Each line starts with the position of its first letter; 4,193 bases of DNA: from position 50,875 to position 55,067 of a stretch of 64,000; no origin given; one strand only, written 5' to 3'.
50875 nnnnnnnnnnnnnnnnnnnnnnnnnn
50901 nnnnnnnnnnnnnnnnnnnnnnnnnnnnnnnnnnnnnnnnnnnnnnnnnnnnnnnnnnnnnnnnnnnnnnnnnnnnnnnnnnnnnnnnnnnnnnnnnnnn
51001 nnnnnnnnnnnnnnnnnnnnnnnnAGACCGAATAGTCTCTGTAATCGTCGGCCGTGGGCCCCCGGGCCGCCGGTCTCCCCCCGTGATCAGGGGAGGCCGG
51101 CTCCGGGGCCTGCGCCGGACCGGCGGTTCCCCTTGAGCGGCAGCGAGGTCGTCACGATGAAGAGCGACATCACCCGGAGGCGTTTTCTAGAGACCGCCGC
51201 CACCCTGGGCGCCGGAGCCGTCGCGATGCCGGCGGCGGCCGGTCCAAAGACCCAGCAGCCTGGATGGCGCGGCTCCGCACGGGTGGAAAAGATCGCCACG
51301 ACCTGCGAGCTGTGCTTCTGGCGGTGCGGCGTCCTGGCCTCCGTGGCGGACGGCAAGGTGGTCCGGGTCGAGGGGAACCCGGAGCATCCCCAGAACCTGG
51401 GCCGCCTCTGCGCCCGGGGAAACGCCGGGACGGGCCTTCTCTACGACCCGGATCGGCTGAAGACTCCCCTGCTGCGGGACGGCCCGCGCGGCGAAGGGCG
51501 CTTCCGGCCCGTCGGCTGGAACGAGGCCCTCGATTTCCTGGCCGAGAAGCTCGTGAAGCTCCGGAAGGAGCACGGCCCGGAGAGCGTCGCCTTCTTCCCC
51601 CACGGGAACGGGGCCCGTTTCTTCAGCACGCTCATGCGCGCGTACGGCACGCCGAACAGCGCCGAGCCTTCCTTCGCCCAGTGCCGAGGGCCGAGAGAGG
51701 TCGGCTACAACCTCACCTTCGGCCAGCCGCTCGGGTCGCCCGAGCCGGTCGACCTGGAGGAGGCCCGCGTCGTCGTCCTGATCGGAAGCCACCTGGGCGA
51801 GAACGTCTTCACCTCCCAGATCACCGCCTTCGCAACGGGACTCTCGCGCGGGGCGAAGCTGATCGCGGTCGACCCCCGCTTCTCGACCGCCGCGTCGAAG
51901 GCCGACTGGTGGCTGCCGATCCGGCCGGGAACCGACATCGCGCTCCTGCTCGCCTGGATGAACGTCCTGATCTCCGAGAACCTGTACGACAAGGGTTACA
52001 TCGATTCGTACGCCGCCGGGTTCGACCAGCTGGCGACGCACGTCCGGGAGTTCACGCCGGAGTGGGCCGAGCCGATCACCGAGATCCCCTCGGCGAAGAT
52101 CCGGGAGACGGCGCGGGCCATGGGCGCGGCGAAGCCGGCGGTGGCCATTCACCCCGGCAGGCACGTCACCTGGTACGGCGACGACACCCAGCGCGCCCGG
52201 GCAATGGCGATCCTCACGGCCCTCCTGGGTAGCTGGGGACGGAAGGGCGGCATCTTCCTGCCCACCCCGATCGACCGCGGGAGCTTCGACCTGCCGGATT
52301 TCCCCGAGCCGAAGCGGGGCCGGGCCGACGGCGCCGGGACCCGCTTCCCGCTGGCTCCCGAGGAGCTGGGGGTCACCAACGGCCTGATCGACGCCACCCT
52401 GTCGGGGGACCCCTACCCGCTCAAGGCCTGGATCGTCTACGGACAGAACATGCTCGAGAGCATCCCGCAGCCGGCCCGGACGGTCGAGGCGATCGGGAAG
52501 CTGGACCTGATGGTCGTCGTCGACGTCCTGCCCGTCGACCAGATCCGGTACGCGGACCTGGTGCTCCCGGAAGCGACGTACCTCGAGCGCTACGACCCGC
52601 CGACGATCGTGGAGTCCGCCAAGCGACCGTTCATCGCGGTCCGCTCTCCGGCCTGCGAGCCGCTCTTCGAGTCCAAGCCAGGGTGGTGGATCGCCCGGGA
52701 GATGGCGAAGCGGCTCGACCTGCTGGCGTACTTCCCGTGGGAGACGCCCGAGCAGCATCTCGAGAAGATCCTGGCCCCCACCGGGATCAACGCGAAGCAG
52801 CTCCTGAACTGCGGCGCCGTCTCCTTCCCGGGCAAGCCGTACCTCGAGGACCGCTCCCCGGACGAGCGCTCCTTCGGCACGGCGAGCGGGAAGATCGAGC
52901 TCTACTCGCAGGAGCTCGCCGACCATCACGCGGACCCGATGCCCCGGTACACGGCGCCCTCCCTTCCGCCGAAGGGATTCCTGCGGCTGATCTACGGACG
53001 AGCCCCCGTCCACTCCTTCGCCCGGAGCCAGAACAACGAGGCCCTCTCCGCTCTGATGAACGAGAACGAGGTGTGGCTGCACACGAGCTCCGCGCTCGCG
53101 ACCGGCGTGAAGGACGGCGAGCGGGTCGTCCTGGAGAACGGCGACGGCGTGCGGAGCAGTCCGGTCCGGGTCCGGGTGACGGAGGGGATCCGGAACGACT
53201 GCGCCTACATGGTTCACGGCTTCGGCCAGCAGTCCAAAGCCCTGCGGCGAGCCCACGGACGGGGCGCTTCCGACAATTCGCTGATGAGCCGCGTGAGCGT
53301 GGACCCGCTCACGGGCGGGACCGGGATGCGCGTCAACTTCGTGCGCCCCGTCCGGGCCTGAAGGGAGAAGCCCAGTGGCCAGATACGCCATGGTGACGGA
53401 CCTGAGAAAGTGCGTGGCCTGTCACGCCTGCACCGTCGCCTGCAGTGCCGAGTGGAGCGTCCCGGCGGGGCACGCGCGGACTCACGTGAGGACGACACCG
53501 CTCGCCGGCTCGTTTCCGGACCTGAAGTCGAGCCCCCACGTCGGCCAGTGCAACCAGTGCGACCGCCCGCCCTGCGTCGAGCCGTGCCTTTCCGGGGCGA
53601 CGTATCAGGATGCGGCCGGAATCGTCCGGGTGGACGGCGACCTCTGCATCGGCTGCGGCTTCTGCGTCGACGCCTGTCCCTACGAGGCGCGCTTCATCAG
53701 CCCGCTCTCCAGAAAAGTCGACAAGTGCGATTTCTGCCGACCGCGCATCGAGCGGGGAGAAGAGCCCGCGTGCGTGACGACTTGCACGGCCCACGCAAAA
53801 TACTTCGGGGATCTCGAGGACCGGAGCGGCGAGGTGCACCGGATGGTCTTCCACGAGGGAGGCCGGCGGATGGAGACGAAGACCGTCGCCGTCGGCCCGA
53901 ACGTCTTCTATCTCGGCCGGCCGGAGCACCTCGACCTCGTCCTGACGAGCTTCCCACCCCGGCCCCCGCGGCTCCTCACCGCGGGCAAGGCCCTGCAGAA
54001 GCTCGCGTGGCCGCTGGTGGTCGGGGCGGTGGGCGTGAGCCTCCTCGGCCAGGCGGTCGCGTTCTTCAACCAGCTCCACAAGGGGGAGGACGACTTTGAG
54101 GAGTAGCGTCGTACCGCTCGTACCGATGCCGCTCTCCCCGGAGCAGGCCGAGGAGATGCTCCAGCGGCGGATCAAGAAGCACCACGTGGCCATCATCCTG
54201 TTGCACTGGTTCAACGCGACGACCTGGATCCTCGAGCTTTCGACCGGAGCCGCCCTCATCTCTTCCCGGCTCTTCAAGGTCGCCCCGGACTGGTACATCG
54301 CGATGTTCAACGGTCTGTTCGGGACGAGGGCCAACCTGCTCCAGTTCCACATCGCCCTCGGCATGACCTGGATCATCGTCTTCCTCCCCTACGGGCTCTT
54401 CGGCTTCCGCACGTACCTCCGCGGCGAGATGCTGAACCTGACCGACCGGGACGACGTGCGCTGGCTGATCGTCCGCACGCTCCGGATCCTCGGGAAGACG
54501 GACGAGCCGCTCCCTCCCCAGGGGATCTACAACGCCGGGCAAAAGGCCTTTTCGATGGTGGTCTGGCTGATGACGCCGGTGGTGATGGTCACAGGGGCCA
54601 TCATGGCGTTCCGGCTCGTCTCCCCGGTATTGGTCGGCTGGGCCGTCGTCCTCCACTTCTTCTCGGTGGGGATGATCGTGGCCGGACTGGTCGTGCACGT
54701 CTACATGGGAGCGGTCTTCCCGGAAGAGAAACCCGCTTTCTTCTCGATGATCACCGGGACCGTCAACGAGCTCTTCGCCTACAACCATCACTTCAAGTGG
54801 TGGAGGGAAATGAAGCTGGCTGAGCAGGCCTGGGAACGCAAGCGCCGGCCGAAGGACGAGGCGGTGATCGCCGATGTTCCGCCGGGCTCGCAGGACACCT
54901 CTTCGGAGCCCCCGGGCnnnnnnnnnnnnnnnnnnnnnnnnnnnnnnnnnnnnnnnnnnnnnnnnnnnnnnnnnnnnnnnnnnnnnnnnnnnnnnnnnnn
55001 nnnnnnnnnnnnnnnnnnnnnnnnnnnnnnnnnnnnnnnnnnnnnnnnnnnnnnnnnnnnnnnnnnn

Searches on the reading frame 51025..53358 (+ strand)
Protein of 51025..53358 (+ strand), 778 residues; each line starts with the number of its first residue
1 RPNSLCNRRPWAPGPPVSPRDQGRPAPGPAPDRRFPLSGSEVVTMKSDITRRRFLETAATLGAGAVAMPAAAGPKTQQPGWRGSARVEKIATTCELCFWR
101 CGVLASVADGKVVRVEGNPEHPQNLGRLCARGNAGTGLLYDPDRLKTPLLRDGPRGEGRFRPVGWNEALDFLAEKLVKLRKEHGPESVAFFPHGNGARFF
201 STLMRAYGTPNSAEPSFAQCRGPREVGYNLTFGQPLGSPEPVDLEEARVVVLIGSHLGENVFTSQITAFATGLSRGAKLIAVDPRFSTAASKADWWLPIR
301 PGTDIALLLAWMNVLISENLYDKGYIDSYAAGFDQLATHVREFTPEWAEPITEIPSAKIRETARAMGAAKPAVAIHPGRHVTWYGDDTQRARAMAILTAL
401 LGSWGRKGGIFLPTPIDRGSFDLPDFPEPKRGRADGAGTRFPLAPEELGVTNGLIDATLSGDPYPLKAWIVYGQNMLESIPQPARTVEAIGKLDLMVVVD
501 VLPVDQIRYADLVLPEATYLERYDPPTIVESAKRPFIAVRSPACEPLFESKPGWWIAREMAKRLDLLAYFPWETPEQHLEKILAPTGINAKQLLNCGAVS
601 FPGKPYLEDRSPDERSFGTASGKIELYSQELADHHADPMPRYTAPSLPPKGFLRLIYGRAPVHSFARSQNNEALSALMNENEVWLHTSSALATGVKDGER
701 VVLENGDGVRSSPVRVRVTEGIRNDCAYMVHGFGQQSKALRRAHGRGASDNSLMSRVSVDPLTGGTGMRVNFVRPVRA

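Call 31: search_protein_families(library=ncbifam, proteins=[window:51025-53358:+], max_evalue=0.00001)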
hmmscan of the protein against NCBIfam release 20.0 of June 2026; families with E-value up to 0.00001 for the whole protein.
window:51025-53358:+ (778 aa): 26 families (the best 25 are shown)
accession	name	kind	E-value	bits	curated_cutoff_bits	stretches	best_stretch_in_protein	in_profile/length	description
NF012032.0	PRK15488.1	equivalog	2.9e-154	514.9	694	2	49-605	3-567/759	thiosulfate reductase PhsA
TIGR01591.1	Fdh-alpha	equivalog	2.6e-75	253.8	666.25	1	92-731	1-641/672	formate dehydrogenase subunit alpha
TIGR02166.1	dmsA_ynfE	subfamily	2.1e-74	251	777.7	2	49-409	1-396/794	DMSO/selenate family reductase complex A subunit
TIGR03479.1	DMSO_red_II_alp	subfamily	5.9e-55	186.8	984.75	3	91-326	60-303/913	molybdopterin-dependent oxidoreductase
NF041884.1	selenate_YnfF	exception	5e-49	166.9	1650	1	89-423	45-407/798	selenate/tellurate reductase subunit YnfF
NF011566.1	PRK14990.1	exception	7.8e-49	166.4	1600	1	47-636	12-662/814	dimethylsulfoxide reductase subunit A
NF041885.1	selenate_YnfE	exception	1e-46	159.2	1675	1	49-409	3-403/805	selenate/tellurate reductase subunit YnfE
NF047855.1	AssmNtatRedNasC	equivalog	4.7e-46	157.4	1100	2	89-407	20-339/708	assimilatory nitrate reductase catalytic subunit NasC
NF041714.1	arsenate_red_ArrA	equivalog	5e-43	147.3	1600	2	87-334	48-300/848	arsenate respiratory reductase molybdopterin-containing subunit ArrA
NF041783.2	mnquin_red_QrcB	equivalog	1.5e-42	145.7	440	1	88-556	51-495/695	menaquinone reductase molybdopterin-binding-like subunit QrcB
TIGR00509.1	bisC_fam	subfamily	1.9e-39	135.6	1017.55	2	273-411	201-344/772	molybdopterin guanine dinucleotide-containing S/N-oxide reductase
TIGR01553.1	formate-DH-alph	equivalog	1.8e-35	122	814.2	2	231-331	206-305/1009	formate dehydrogenase-N subunit alpha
NF011682.0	PRK15102.1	equivalog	2.9e-33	115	909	2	279-409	260-395/829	trimethylamine-N-oxide reductase TorA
TIGR02164.1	torA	equivalog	9.5e-30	103.4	1465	2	278-409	255-391/824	trimethylamine-N-oxide reductase TorA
NF010055.0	PRK13532.1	equivalog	5.1e-29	101.1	904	1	48-330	2-291/830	nitrate reductase catalytic subunit NapA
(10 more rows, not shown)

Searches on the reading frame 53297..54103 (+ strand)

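Call 31: search_protein_families(library=ncbifam, proteins=[window:53297-54103:+], max_evalue=0.00001)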
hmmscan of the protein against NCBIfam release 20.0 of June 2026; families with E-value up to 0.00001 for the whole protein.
window:53297-54103:+ (269 aa): 20 families
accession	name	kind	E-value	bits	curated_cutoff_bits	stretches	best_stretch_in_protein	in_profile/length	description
NF011569.0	PRK14993.1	equivalog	2.8e-48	164.5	416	1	17-209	32-225/244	tetrathionate reductase subunit TtrB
TIGR03149.1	cyt_nit_nrfC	equivalog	4.6e-45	153.7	377.6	1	26-192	35-203/225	cytochrome c nitrite reductase Fe-S protein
NF045797.1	DsrO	equivalog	2.1e-41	141.9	200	1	20-206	34-234/235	sulfate reduction electron transfer complex DsrMKJOP subunit DsrO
NF041715.1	arsenate_red_ArrB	equivalog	7.2e-35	120.6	450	2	29-131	2-103/233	arsenate respiratory reductase iron-sulfur subunit ArrB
TIGR03478.1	DMSO_red_II_bet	subfamily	6.7e-32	110.7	480.7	2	84-206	130-253/321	DMSO reductase family type II enzyme, iron-sulfur subunit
TIGR02951.1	DMSO_dmsB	equivalog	1.3e-29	103.3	214.1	1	30-175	2-155/161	DMSO/selenate family reductase complex B subunit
NF042979.1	EthbenzDh_ebdB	equivalog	1.5e-26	93.1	740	1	83-206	151-275/354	ethylbenzene dehydrogenase subunit beta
TIGR01582.1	FDH-beta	equivalog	6.4e-23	81.3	334.7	1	84-184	92-193/283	formate dehydrogenase subunit beta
TIGR01660.1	narH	equivalog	4.8e-20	71.5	524.05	1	85-181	183-280/492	nitrate reductase subunit beta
NF038355.1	FDH3_beta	equivalog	5.8e-20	72.1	240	1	29-147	2-121/180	formate dehydrogenase FDH3 subunit beta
NF008134.0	PRK10882.1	equivalog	5.9e-20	71.6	263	1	84-192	112-227/329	hydrogenase 2 operon protein HybA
NF045715.1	sulf_resp_HmcB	equivalog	1.8e-19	69.9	420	1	31-175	38-200/307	sulfate respiration complex iron-sulfur protein HmcB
NF041782.1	mnquin_red_QrcC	equivalog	3.9e-19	69.3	400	1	30-134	1-118/239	menaquinone reductase iron-sulfur cluster-binding subunit QrcC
NF045766.1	PhenlGlyoxDHPadI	equivalog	6.1e-15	54.9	700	1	34-170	9-135/443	NADH-dependent phenylglyoxylate dehydrogenase subunit beta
NF009408.0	PRK12769.1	equivalog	7.1e-13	47.5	1003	1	32-168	5-142/659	formate-dependent uric acid utilization protein AegA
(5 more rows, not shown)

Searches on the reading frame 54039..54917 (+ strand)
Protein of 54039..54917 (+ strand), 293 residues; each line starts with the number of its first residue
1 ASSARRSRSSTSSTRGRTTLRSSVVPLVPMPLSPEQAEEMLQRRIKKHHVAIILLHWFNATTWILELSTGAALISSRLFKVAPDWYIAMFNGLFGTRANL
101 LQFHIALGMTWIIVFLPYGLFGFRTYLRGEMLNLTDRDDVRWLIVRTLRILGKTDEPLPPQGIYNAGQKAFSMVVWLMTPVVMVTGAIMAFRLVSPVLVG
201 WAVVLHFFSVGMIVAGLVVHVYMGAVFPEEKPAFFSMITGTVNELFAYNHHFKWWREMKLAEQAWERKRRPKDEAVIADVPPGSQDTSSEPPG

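Call 31: search_protein_families(library=ncbifam, proteins=[window:54039-54917:+], max_evalue=0.00001)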
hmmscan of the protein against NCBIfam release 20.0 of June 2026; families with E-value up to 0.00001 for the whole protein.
window:54039-54917:+ (293 aa): 3 families
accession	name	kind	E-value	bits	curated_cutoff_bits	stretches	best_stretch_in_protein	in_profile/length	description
TIGR01583.1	formate-DH-gamm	equivalog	5.7e-24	85.2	115.85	1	44-259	1-202/204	formate dehydrogenase subunit gamma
NF007558.0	PRK10179.1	equivalog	3.9e-12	46.3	339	1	125-267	71-213/217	formate dehydrogenase-N subunit gamma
NF007924.0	PRK10639.1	equivalog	1.2e-09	38.2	341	1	45-263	7-207/211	formate dehydrogenase cytochrome b556 subunit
